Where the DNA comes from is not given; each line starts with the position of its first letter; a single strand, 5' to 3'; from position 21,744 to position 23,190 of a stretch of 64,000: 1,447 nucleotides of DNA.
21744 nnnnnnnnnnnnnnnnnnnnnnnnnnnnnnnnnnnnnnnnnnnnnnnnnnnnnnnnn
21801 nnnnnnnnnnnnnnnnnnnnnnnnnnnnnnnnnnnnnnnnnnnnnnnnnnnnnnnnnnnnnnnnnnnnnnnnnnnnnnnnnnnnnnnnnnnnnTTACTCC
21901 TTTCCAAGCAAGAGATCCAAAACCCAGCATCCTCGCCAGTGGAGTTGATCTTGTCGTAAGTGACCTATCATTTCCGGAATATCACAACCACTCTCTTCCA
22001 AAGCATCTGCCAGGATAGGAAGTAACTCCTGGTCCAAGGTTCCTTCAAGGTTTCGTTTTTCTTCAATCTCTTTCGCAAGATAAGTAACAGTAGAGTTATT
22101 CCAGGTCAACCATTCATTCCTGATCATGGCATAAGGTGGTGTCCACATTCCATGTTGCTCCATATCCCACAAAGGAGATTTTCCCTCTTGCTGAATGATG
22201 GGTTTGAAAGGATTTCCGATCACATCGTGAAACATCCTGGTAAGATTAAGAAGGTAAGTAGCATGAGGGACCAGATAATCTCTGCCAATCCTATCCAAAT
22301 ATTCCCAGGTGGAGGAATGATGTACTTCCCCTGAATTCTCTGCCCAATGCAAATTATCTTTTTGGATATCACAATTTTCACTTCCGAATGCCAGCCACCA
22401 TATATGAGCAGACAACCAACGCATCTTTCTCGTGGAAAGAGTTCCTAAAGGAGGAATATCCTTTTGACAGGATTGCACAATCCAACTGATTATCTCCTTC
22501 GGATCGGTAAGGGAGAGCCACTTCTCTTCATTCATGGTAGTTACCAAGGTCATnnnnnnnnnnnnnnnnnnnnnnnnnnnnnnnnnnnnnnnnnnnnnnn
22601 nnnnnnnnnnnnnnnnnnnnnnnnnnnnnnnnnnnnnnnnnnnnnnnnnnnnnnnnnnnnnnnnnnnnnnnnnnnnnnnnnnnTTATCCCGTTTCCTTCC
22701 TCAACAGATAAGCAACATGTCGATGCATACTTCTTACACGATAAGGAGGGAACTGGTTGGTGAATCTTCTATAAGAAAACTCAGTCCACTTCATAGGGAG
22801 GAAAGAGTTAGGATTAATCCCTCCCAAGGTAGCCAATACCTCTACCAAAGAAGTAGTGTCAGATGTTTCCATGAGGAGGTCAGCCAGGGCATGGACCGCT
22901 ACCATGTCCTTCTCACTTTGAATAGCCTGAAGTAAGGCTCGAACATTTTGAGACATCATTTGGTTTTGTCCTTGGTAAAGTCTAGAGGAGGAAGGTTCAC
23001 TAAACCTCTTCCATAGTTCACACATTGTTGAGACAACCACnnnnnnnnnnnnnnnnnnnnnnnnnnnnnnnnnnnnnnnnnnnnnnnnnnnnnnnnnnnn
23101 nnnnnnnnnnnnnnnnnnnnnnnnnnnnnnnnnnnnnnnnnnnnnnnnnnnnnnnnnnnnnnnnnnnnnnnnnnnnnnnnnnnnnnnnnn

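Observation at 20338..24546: Tandemly duplicated three-gene cassette (families A-B-C and A'-B'-C') with repeat-companion-like N-termini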

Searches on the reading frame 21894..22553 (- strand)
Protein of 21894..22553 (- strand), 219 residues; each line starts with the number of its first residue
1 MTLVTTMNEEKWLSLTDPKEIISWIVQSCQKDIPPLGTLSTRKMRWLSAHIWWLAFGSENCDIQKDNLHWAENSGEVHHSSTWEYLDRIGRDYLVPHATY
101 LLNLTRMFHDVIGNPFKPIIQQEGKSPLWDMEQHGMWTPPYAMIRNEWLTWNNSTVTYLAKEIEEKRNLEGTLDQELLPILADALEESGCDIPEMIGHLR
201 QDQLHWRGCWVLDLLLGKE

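Call 3: search_protein_families(library=ncbifam, proteins=[window:21894-22553:-], max_evalue=1)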
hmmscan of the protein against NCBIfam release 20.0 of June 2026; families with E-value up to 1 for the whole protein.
window:21894-22553:- (219 aa): 0 families

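Call 4: search_protein_families(library=pfam, proteins=[window:21894-22553:-], max_evalue=1)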
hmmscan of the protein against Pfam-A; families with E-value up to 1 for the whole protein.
window:21894-22553:- (219 aa): 0 families

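Call 12: search_dna_similar(query=window:21894-22553:-, collection=phages, mode=protein, max_evalue=0.01)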
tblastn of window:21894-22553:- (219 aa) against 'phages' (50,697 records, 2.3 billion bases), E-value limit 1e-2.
No match.

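Call 13: find_homologous_proteins(query=window:21894-22553:-, max_evalue=0.001)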
Query window:21894-22553:- (219 aa): 97 proteins with E <= 0.001 among 290 candidates.
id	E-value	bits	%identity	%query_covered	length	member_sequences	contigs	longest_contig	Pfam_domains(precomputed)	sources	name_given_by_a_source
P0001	1.1e-146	505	97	100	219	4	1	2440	-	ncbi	-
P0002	1.1e-19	89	46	52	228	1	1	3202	-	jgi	jgi:hypothetical protein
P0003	1.6e-17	82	44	52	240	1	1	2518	-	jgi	jgi:hypothetical protein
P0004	3.3e-17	81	43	55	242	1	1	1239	-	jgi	jgi:hypothetical protein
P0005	6.6e-17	80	42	54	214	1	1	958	-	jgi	jgi:hypothetical protein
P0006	8.3e-17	79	32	97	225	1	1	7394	-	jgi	jgi:hypothetical protein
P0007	1.5e-16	79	30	97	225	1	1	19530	-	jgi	jgi:hypothetical protein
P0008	3.0e-16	78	41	56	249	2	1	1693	-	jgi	jgi:hypothetical protein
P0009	3.4e-16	77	46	51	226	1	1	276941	-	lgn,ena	-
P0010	3.5e-16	77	41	56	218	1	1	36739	-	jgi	jgi:hypothetical protein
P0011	4.0e-16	77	47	37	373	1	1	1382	-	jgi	jgi:hypothetical protein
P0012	4.4e-16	77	59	32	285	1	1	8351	-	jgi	jgi:hypothetical protein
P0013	5.9e-16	77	46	52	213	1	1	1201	-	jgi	jgi:hypothetical protein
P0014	2.6e-15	75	42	53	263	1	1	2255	-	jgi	jgi:hypothetical protein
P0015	3.7e-15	74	40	53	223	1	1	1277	-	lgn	-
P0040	2.8e-12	65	39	53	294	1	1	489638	-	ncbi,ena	-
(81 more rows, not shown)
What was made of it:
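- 21894..22553 (-): B', 219 aa, a B-family member of the short type (16 residues between the Cys and the HxRGC). It is preceded by a 130-nt gap. 97 homologues were found (call 13).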

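Call 17: find_related_loci(query=window:21894-22553:-, collection=viral_contigs, flank=10000)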
Query window:21894-22553:- (219 aa) in viral_contigs; peptide patterns used: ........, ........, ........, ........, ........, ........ (x = any residue, [..] = any of these).
No stretch of DNA in the collection matches any of the patterns.
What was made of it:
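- Tried and rejected: Exact-peptide scan of IMG/VR with B' alone gave nothing (call 17).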

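Call 20: find_encoding_contigs(protein=P0040, flank=8000, max_places=2)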
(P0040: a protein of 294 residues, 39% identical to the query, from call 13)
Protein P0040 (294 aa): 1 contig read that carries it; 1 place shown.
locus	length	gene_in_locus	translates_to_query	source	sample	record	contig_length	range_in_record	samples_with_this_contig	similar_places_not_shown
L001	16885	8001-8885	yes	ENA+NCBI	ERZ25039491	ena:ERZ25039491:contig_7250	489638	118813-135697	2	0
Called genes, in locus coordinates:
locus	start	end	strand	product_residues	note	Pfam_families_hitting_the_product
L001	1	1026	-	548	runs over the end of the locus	PF02878:PGM_PMM_I, PF02879:PGM_PMM_II, PF02880:PGM_PMM_III, PF00408:PGM_PMM_IV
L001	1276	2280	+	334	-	PF00069:Pkinase, PF07714:PK_Tyr_Ser-Thr, PF01636:APH (faint), PF03109:ABC1 (weak), PF17667:Pkinase_fungal (weak)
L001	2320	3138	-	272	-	-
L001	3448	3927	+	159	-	-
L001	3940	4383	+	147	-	-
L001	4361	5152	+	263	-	PF07626:PSD3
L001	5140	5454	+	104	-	-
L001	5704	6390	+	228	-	PF07631:PSD4, PF07627:PSCyt3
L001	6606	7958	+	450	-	PF07586:HXXSHH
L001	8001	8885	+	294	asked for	-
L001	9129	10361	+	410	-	PF00884:Sulfatase, PF01663:Phosphodiest (faint), PF02995:DUF229 (weak)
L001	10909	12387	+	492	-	PF00884:Sulfatase, PF01663:Phosphodiest, PF16347:SGSH_C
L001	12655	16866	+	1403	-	PF07894:SACK1 (faint), PF13091:PLDc_2, PF00924:MS_channel_2nd, PF21082:MS_channel_3rd (weak)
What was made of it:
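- A chromosomal context with PSD, PSCyt and sulfatase genes (call 20).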

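Call 21: find_encoding_contigs(protein=P0009, flank=8000, max_places=2)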
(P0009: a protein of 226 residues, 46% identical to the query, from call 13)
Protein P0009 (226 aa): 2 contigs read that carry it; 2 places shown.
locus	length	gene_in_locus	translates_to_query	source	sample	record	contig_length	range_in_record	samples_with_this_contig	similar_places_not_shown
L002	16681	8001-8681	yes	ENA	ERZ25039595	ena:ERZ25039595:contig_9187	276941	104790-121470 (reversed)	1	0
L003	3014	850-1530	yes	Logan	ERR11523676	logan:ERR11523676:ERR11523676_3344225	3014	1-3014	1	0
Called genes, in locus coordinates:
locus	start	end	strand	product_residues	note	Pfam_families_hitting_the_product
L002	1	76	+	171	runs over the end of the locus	PF00582:Usp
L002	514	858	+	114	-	-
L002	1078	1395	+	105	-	-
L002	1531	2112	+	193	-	PF13599:Pentapeptide_4 (weak), PF13576:Pentapeptide_3 (faint), PF00805:Pentapeptide, PF13599:Pentapeptide_4, PF00805:Pentapeptide (weak)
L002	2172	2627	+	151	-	PF19834:DUF6314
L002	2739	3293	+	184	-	PF10127:RlaP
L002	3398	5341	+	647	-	PF27155:Y4rL_C, PF13191:AAA_16 (faint), PF22483:Mu-transpos_C_2, PF01695:IstB_IS21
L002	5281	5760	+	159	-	PF01695:IstB_IS21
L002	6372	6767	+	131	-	-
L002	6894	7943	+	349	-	-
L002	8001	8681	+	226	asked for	-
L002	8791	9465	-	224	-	-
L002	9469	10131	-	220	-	-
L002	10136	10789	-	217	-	-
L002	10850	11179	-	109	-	-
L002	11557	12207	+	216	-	-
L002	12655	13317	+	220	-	PF00704:Glyco_hydro_18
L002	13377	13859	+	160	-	PF04978:MST, PF11716:MDMPI_N (weak), PF12867:DinB_2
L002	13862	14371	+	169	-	PF13489:Methyltransf_23, PF13847:Methyltransf_31 (weak), PF08241:Methyltransf_11, PF08242:Methyltransf_12, PF13649:Methyltransf_25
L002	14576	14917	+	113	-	PF12840:HTH_20, PF01022:HTH_5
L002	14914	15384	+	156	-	PF08327:AHSA1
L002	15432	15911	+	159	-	PF08327:AHSA1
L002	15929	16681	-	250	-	-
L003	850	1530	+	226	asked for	-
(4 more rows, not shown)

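Call 26: predict_structure(alignment_id=A1)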
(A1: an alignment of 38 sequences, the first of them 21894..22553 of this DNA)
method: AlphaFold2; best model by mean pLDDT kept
length: 219 residues; sequences in the alignment: 38
mean_pLDDT: 76.0   pTM: 0.74
mean pLDDT of the five models: 76.0, 75.4, 74.4, 74.0, 72.7
residues with pLDDT >= 90: 78; 70-90: 61; 50-70: 57; < 50: 23
segments of 3 or more residues with pLDDT < 50: 1-3, 61-78
pLDDT, mean of each block of 10 residues (from residue 1): 68 89 79 60 76 61 45 46 59 66 89 83 55 53 86 98 93 95 98 95 92 88
secondary structure, 60 per line:
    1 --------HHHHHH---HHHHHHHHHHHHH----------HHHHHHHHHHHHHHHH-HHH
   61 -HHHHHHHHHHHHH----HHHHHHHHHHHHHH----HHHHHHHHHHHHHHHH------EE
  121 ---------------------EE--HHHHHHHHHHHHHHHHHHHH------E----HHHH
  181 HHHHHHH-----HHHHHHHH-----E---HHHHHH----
elements in order: H9-14 H18-30 H41-56 H62-74 H79-92 H97-112 H146-165 H177-187 H193-200 H210-215
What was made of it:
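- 21894..22553 (-): AF2 gives pLDDT above 90 for residues 145-219 (call 26).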

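Call 35: find_related_loci(query=A1, collection=viral_contigs, flank=8000)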
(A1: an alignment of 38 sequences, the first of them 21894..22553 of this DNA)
Query A1 (219 aa) in viral_contigs; peptide patterns used: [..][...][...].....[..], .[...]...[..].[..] (x = any residue, [..] = any of these).
103 stretches matched a pattern; 44 encode a relative of the query (tblastn E <= 1e-3); 43 distinct loci.
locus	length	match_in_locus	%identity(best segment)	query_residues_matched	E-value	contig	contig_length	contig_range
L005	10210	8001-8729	28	6-219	1e-20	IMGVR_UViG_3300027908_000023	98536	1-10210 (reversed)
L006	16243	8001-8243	35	107-219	8e-18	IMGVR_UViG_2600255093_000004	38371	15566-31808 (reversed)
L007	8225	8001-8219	48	140-218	1e-17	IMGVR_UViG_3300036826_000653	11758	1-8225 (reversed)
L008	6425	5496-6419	46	135-218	2e-17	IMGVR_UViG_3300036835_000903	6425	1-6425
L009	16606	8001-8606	27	6-219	4e-17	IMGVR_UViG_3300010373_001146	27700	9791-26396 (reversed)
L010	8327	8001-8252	37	107-218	7e-17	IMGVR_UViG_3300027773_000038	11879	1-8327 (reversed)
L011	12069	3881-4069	54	151-219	8e-17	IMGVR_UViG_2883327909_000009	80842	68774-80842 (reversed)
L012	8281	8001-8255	38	105-218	7e-17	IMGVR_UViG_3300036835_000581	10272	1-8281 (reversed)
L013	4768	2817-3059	36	107-219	3e-16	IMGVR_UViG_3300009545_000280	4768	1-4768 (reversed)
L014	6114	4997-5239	36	107-219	3e-16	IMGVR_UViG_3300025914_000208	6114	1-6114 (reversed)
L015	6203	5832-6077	36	107-216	8e-16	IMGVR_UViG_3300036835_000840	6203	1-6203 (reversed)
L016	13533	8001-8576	29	6-201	2e-15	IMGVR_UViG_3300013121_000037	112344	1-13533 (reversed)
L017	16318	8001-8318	38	107-219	3e-15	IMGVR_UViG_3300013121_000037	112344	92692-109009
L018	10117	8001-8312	35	82-217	8e-15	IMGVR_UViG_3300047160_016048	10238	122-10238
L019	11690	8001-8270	35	97-218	1e-14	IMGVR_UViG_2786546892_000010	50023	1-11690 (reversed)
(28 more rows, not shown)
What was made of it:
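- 43 viral-contig loci (call 35).
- Tried and rejected: The profile scan worked (call 35).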

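Call 44: find_related_loci(query=A1, collection=genome_contigs, flank=6000)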
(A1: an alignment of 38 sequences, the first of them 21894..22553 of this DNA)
Query A1 (219 aa) in genome_contigs; peptide patterns used: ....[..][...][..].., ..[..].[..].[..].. (x = any residue, [..] = any of these).
600 stretches matched a pattern (row limit reached: there are more); 526 encode a relative of the query (tblastn E <= 1e-3); the best 80 are kept; 80 distinct loci.
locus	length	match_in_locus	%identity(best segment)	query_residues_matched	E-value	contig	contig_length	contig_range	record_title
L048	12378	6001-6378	36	69-218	1e-21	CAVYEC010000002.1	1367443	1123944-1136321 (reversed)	MAG: uncultured Planctomycetota bacterium isolate MFD09603.bin.2.111 genome assembly, contig: contig_16864, whole genome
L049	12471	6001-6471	32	66-219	1e-21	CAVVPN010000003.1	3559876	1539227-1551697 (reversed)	MAG: uncultured Gemmataceae bacterium isolate MFD02579.bin.1.11 genome assembly, contig: contig_2035, whole genome shotg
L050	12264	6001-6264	39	103-219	1e-21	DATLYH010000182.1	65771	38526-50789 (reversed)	MAG TPA_asm: Gemmataceae bacterium isolate SMAG_U13267 k141_455540, whole genome shotgun sequence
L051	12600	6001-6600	30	6-219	4e-21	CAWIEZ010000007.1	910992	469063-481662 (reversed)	MAG: uncultured Planctomycetota bacterium isolate MFD09603.bin.2.22 genome assembly, contig: contig_5915, whole genome s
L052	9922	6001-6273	40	107-219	4e-21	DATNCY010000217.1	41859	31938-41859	MAG TPA_asm: Gemmataceae bacterium isolate SMAG_U11228 k141_185159, whole genome shotgun sequence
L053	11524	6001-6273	38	107-219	1e-20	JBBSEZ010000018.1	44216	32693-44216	MAG: Gemmatales bacterium isolate LS1_sbin.68 LS1_sbin.68_K_1068630_L_44216_cov_14.1019, whole genome shotgun sequence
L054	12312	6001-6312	37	85-218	2e-20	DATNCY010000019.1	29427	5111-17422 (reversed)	MAG TPA_asm: Gemmataceae bacterium isolate SMAG_U11228 k141_2319970, whole genome shotgun sequence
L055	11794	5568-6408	33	61-219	3e-20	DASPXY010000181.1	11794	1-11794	MAG TPA_asm: Gemmataceae bacterium isolate SMAG_U11579 k141_1525997, whole genome shotgun sequence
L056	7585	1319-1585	41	107-218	4e-20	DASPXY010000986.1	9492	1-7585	MAG TPA_asm: Gemmataceae bacterium isolate SMAG_U11579 k141_951661, whole genome shotgun sequence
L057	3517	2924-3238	40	92-219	4e-20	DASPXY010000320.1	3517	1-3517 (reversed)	MAG TPA_asm: Gemmataceae bacterium isolate SMAG_U11579 k141_778353, whole genome shotgun sequence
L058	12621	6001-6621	30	5-217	6e-20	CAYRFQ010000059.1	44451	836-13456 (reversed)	MAG TPA_asm: uncultured Alcaligenaceae bacterium isolate SRP128890_co1_8 genome assembly, contig: NODE_1448_length_44451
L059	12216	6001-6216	60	149-219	6e-20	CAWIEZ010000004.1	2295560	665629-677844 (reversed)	MAG: uncultured Planctomycetota bacterium isolate MFD09603.bin.2.22 genome assembly, contig: contig_3589, whole genome s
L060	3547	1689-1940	41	107-219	1e-19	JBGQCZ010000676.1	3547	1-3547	MAG: Gemmataceae bacterium isolate OBJ2_061818_110_28 k141_529557_length_3547_cov_10.0000, whole genome shotgun sequence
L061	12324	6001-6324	39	104-218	1e-19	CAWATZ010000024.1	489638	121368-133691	MAG: uncultured Planctomycetota bacterium isolate MFD02248.bin.2.136 genome assembly, contig: contig_7250, whole genome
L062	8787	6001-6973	40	105-219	8e-21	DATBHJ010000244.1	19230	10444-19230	MAG TPA_asm: Gemmataceae bacterium isolate SMAG_U3862 k141_3530123, whole genome shotgun sequence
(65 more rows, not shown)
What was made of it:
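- At least 526 stretches in genome contigs, nearly all Gemmataceae, Gemmatales or other Planctomycetota (call 44). The same families are abundant in bacterial chromosomes outside any prophage context (calls 20, 44).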

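Call 45: search_solved_structures(query=A1, max_evalue=1)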
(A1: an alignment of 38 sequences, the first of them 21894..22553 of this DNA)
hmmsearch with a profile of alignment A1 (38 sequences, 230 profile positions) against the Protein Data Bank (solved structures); distinct sequences matched with E-value up to 1: 3.
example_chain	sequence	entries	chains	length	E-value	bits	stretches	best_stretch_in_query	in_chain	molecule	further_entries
8oyx_A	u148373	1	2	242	0.098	16.2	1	25-175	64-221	De novo designed soluble GPCR-like protein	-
4exk_A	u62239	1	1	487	0.22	15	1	63-159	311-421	Maltose-binding periplasmic protein, uncharacterized protein chimera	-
37tt_A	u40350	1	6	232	0.71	13.4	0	38-107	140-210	Z4 c3ii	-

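Call 61: search_protein_families(library=phrogs, proteins=[window:21894-22553:-], max_evalue=0.1)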
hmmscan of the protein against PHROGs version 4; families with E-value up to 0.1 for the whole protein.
window:21894-22553:- (219 aa): 0 families

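Call 62: search_protein_families(library=padloc, proteins=[window:21894-22553:-], max_evalue=0.1)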
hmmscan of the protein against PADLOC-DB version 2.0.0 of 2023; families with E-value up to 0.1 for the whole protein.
window:21894-22553:- (219 aa): 0 families

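Call 66: find_encoding_contigs(protein=P0001, flank=5000, max_places=4)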
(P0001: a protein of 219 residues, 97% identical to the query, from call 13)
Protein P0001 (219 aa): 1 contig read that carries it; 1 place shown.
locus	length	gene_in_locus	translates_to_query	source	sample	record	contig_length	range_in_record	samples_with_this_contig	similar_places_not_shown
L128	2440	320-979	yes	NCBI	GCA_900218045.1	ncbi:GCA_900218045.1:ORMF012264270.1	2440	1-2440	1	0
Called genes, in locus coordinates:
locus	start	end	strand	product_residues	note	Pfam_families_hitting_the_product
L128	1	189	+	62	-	?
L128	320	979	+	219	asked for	-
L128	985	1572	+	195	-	-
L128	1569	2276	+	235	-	-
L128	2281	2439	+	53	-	?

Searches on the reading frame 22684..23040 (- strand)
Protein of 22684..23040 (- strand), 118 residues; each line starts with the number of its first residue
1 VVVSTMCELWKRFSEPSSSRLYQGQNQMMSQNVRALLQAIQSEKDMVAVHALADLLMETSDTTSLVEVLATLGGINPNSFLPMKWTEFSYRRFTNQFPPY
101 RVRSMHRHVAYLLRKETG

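Call 3: search_protein_families(library=ncbifam, proteins=[window:22684-23040:-], max_evalue=1)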
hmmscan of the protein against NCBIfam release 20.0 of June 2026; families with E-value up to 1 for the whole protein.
window:22684-23040:- (118 aa): 0 families

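Call 4: search_protein_families(library=pfam, proteins=[window:22684-23040:-], max_evalue=1)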
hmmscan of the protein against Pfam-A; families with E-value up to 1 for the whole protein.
window:22684-23040:- (118 aa): 2 families
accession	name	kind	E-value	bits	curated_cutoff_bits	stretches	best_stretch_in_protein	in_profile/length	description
PF06248.19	Zw10_N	-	0.049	14.7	26.3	1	24-76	35-90/93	Centromere/kinetochore Zw10 N-terminal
PF11000.13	DUF2840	-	0.14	12.4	25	1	43-116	72-148/148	Protein of unknown function (DUF2840)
